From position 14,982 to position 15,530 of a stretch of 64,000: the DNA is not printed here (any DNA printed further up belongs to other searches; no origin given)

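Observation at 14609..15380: Three tandem paralogous microproteins with an H/CxxC/H metal site and a conserved C-terminal SPRW tail (best candidate novel system)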

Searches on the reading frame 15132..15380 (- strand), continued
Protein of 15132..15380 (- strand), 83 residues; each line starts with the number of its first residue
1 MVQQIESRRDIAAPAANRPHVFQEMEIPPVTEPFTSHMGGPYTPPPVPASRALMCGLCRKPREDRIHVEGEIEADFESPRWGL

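Call 43: search_protein_families(library=pfam, alignment_id=A4, max_evalue=1)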
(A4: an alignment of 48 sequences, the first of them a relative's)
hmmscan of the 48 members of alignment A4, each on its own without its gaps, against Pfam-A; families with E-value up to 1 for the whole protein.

A. member 1, P0001 (83 aa): 0 families

B. families by the number of members that match (of 48 scanned): 6 families
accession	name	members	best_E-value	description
PF16637.10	zf-C2H2_assoc3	1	0.02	Putative zinc-finger between two C2H2 zinc-fingers on Patz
PF24254.1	DUF7455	1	0.035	Domain of unknown function (DUF7455)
PF05407.19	Peptidase_C27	1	0.046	Rubella virus endopeptidase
PF11290.13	DUF3090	1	0.11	Protein of unknown function (DUF3090)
PF00253.27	Ribosomal_S14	1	0.22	Ribosomal protein S14p/S29e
PF13966.11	zf-RVT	1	0.26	zinc-binding in reverse transcriptase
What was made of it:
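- On ZAS anti-sigma factors (zf-HC2, H-x3-C-x2-C): There is no Pfam hit (call 43).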

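Call 44: search_protein_families(library=ncbifam, alignment_id=A4, max_evalue=1)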
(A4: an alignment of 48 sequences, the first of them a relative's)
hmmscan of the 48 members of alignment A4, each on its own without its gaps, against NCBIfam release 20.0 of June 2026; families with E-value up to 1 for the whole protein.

A. member 1, P0001 (83 aa): 0 families

B. families by the number of members that match (of 48 scanned): 5 families
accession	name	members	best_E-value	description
NF008243.0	PRK11019.1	1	0.03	DksA/TraR family C4-type zinc finger protein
NF038206.1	RGCVC_fam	1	0.031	RGCVC family protein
NF005974.0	PRK08061.1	1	0.067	type Z 30S ribosomal protein S14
NF046100.1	RSP_2648_fam_PIN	1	0.095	RSP_2648 family PIN domain-containing protein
NF006438.0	PRK08734.1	1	0.19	lauroyl acyltransferase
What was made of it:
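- On Ubiquitin-like or sulfur-carrier tags (ThiS/MoaD/Pup type): There is no profile hit (calls 43, 44).
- On DksA/TraR C4 zinc-finger regulators: One of 48 members gives E = 0.03 to NF008243 and the rest give nothing (call 44).
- Closest known: LysW / ArgW amino-group carrier proteins. Different: No Pfam or NCBIfam LysW hit exists (calls 43, 44), and hhalign probability is only 18-30%.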

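Call 45: find_homologous_proteins(query=A4, max_evalue=0.001)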
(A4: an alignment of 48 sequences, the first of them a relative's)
Query A4 (48 sequences) (83 aa, profile of the alignment): 15 proteins with E <= 0.001 among 210 candidates.
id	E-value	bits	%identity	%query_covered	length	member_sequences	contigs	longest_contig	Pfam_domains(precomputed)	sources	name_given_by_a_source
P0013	9.8e-22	95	62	80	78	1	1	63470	-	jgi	jgi:hypothetical protein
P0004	8.0e-20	88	78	100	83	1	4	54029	-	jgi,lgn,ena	jgi:hypothetical protein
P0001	1.1e-19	88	100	100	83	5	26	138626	-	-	-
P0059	1.6e-15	75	42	84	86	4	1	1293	-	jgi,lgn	jgi:hypothetical protein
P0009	2.6e-14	71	41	39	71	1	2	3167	-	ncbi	-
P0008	1.8e-13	68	41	39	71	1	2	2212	-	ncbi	-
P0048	9.3e-13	66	27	86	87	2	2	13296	-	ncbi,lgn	-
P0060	2.5e-12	64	64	34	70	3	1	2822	-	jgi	jgi:hypothetical protein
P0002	1.7e-11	62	42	31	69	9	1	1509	-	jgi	jgi:hypothetical protein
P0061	9.2e-11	59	45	35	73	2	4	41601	-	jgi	jgi:hypothetical protein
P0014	1.1e-10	59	39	22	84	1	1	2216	-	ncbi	-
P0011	1.7e-10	59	100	55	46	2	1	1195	-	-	-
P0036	1.2e-9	56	34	35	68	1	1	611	-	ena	-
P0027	1.7e-8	52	42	43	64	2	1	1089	-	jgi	jgi:hypothetical protein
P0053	5.0e-8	51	38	35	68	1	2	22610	-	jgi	jgi:hypothetical protein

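Call 46: find_encoding_contigs(protein=P0048, flank=8000, max_places=2)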
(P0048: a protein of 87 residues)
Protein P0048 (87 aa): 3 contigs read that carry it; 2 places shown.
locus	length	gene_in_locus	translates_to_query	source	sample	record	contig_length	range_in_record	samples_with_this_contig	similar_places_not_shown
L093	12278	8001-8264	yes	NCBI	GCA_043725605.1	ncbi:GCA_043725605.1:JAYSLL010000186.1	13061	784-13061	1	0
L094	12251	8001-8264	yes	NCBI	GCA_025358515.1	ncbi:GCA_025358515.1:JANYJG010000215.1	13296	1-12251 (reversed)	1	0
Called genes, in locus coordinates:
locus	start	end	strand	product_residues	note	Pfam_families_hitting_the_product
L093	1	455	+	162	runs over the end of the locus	PF11716:MDMPI_N (weak)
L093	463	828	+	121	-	-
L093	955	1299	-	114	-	PF00085:Thioredoxin, PF04756:OST3_OST6 (weak), PF08534:Redoxin (weak), PF13098:Thioredoxin_2, PF13728:TraF (weak), PF13905:Thioredoxin_8 (faint)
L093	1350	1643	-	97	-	PF12840:HTH_20, PF25212:HVO_A0114 (weak), PF01022:HTH_5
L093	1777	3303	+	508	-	-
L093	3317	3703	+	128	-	PF13248:Zn_ribbon_3 (weak), PF17032:Zn_ribbon_15 (faint), PF12773:DZR (weak), PF13240:Zn_Ribbon_1 (weak)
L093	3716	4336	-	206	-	PF13248:Zn_ribbon_3 (faint), PF12773:DZR, PF13240:Zn_Ribbon_1 (weak)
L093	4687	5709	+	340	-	PF00291:PALP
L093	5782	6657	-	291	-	-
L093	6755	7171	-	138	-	PF06262:Zincin_1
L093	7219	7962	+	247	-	PF01227:GTP_cyclohydroI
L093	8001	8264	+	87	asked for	-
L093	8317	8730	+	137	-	PF02310:B12-binding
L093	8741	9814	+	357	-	PF03308:MeaB, PF02492:cobW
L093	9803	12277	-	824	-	?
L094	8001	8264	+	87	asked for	-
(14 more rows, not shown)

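Call 47: find_encoding_contigs(protein=P0053, flank=8000, max_places=2)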
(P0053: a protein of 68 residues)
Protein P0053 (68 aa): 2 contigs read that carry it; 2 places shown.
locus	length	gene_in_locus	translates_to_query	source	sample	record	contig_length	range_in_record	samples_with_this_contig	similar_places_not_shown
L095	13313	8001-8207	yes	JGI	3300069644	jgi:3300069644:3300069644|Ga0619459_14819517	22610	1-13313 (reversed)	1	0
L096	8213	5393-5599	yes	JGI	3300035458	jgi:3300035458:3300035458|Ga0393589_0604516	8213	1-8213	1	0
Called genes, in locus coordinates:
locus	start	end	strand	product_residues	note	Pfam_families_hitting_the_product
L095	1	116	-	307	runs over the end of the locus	PF00582:Usp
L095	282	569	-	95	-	PF04226:Transgly_assoc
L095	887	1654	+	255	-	PF13483:Lactamase_B_3, PF12706:Lactamase_B_2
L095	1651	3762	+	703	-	PF04020:Phage_holin_4_2, PF01663:Phosphodiest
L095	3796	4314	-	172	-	PF04239:DUF421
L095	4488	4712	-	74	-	-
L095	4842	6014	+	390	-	PF03446:NAD_binding_2, PF03807:F420_oxidored (weak), PF00393:6PGD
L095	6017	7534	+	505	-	PF00479:G6PD_N, PF02781:G6PD_C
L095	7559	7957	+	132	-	PF00903:Glyoxalase (weak)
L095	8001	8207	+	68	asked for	-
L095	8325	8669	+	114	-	PF02148:zf-UBP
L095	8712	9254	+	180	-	-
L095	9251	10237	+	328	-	PF19459:DUF5996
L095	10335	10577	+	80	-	PF10944:DUF2630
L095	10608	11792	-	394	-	PF07690:MFS_1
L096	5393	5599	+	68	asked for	-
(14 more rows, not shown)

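Call 60: find_related_loci(query=A5, collection=metagenome_contigs, flank=6000)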
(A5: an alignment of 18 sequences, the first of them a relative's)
Query A5 (80 aa) in metagenome_contigs; peptide patterns used: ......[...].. (x = any residue, [..] = any of these).
103 stretches matched a pattern; 48 encode a relative of the query (tblastn E <= 1e-3); 48 distinct loci.
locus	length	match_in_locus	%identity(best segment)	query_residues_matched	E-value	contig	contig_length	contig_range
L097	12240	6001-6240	100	1-80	2e-50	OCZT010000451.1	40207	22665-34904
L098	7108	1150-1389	99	1-80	1e-49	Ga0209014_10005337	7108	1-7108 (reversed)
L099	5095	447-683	75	2-80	4e-37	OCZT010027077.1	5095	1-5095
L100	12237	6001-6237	73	2-80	5e-36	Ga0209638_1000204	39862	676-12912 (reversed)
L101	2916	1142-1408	64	2-80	2e-32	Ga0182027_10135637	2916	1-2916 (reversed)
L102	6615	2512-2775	60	3-80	2e-31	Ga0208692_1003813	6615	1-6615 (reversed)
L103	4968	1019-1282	60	3-80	2e-31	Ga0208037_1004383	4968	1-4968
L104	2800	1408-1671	65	1-80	3e-31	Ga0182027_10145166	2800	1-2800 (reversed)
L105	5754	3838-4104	58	2-80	1e-29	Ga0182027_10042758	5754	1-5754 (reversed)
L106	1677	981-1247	54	1-79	4e-26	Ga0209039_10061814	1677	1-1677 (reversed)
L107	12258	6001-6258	58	3-80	2e-25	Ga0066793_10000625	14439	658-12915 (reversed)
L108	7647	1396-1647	55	6-79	3e-25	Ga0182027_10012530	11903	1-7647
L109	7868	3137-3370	56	5-79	3e-24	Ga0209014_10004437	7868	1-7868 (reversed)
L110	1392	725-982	53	3-80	4e-24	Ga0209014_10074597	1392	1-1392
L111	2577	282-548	48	3-79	1e-23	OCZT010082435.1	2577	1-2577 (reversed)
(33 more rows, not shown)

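Call 76: predict_structure(alignment_id=A7)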
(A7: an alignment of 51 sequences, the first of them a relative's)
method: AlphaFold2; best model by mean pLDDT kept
length: 60 residues; sequences in the alignment: 51
mean_pLDDT: 62.8   pTM: 0.35
mean pLDDT of the five models: 62.8, 62.0, 60.6, 60.2, 58.2
residues with pLDDT >= 90: 0; 70-90: 21; 50-70: 30; < 50: 9
segments of 3 or more residues with pLDDT < 50: 11-16
pLDDT, mean of each block of 10 residues (from residue 1): 56 51 69 74 70 56
secondary structure, 60 per line:
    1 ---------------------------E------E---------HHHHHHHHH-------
elements in order: H45-53

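Call 78: search_protein_families(library=padloc, proteins=[P0001, P0003, P0020, P0048], max_evalue=1)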
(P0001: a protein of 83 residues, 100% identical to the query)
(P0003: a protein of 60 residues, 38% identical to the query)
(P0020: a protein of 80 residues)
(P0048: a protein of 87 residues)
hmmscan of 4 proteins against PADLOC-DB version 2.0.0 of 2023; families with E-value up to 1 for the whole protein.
P0001 (83 aa): 0 families

P0003 (60 aa): 0 families

P0020 (80 aa): 0 families

P0048 (87 aa): 0 families

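Call 79: search_protein_families(library=phrogs, proteins=[P0001, P0003, P0020, P0048], max_evalue=1)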
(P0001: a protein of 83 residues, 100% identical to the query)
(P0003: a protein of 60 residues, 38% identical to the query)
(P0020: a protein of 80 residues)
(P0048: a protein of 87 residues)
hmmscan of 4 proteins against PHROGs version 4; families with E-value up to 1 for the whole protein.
P0001 (83 aa): 0 families

P0003 (60 aa): 1 family
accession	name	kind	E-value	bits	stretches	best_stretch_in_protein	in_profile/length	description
phrog_2255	-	DNA, RNA and nucleotide metabolism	0.25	11.8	1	4-41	88-119/211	HNH endonuclease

P0020 (80 aa): 1 family
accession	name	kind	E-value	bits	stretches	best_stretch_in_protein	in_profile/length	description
phrog_6821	-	unknown function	0.098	13.5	1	48-65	37-54/69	-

P0048 (87 aa): 0 families

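Call 80: search_protein_families(library=pfam, proteins=[P0039, P0042, P0051, P0052, P0055, P0033], max_evalue=0.01)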
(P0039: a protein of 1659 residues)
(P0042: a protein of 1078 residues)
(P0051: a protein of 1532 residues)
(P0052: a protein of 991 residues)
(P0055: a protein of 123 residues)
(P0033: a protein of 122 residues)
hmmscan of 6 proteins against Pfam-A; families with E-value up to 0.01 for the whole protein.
P0039 (1659 aa): 5 families
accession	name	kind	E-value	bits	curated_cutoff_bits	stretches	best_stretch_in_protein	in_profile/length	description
PF05402.18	PqqD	-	1.2e-13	51.6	23.4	0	1392-1412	10-29/67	Coenzyme PQQ synthesis protein D (PqqD)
PF07866.17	DUF1653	-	7.7e-09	36.2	23.5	0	1425-1456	16-47/62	Protein of unknown function (DUF1653)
PF17820.7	PDZ_6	-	3.4e-08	33.5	27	0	500-517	3-20/54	PDZ domain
PF22121.2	MtxA_C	-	1.2e-07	32.2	27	0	1310-1334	19-43/81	Magnetotaxis protein MtxA, C-terminal domain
PF18313.7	TLP1_add_C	-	5e-05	23.6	26.1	0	1367-1398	23-55/83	Thiolase-like protein type 1 additional C-terminal domain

P0042 (1078 aa): 4 families
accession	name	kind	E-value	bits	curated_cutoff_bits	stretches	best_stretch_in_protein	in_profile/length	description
PF06750.18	A24_N_bact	-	4.7e-08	33.4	23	0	1028-1046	26-44/84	Bacterial Peptidase A24 N-terminal domain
PF23470.1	Zn_ribbon_PF0610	-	3.7e-06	27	26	0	718-733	3-18/39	PF0610 rubredoxin-like zinc beta-ribbon domain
PF17713.6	DUF5558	-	0.00072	20.5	25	0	861-918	62-119/127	Family of unknown function (DUF5558)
PF01355.22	HIPIP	-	0.0053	17.5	22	0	618-648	9-39/66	High potential iron-sulfur protein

P0051 (1532 aa): 1 family
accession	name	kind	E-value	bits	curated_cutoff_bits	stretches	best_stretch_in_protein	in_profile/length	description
PF02699.20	YajC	-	0.0036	17.6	28.2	1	334-382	22-69/78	Preprotein translocase subunit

P0052 (991 aa): 6 families
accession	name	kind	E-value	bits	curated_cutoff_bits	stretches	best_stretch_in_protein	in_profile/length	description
PF13306.12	LRR_5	-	7.4e-74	246.1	27.7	4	859-958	15-110/127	BspA type Leucine rich repeat region (6 copies)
PF13855.12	LRR_8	-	4.2e-06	26.9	27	0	692-735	8-52/61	Leucine rich repeat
PF09723.15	Zn_ribbon_8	-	1.2e-05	25.6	34.4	0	194-214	5-25/41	Zinc ribbon domain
PF13465.12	zf-H2C2_2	-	2.4e-05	24.9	40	0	328-344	8-22/26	Zinc-finger double domain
PF03589.19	Antiterm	-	0.0015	19.1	26.7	0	463-498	14-49/87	Antitermination protein Q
PF04810.20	zf-Sec23_Sec24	-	0.0021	18.4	25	0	326-345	13-32/39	Sec23/Sec24 zinc finger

P0055 (123 aa): 0 families

P0033 (122 aa): 0 families
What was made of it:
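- Tried and rejected: Large proteins hit by the family HMM (P0039, P0042, P0051, P0052) are biased or repeat proteins with no informative domain (call 80).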

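Call 81: fold_search(model_id=the predicted structure, library=pdb)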
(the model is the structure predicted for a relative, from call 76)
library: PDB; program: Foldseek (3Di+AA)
matches with E <= 10: 0; with E <= 0.001: 0
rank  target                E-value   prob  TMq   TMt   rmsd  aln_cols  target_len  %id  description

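Call 86: list_cluster_members(proteins=[P0007, P0008, P0014, P0048, P0004])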
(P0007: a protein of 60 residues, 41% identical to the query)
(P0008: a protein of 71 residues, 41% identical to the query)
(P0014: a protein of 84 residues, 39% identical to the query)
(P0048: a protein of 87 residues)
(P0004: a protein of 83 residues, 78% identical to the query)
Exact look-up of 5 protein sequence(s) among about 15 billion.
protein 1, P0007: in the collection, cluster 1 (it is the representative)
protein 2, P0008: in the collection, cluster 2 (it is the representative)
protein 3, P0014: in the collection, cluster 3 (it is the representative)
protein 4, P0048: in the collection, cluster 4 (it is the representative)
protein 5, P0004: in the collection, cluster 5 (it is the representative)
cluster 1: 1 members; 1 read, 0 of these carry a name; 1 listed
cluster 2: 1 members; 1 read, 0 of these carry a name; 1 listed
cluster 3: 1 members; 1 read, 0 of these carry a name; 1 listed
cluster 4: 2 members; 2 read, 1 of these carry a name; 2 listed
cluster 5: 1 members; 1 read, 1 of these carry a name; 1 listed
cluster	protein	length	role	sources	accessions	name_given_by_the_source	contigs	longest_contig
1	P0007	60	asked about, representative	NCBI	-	-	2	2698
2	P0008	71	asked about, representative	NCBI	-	-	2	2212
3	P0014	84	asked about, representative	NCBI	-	-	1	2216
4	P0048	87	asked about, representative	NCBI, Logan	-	-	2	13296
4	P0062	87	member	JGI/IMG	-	hypothetical protein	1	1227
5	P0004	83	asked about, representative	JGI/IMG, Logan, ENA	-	hypothetical protein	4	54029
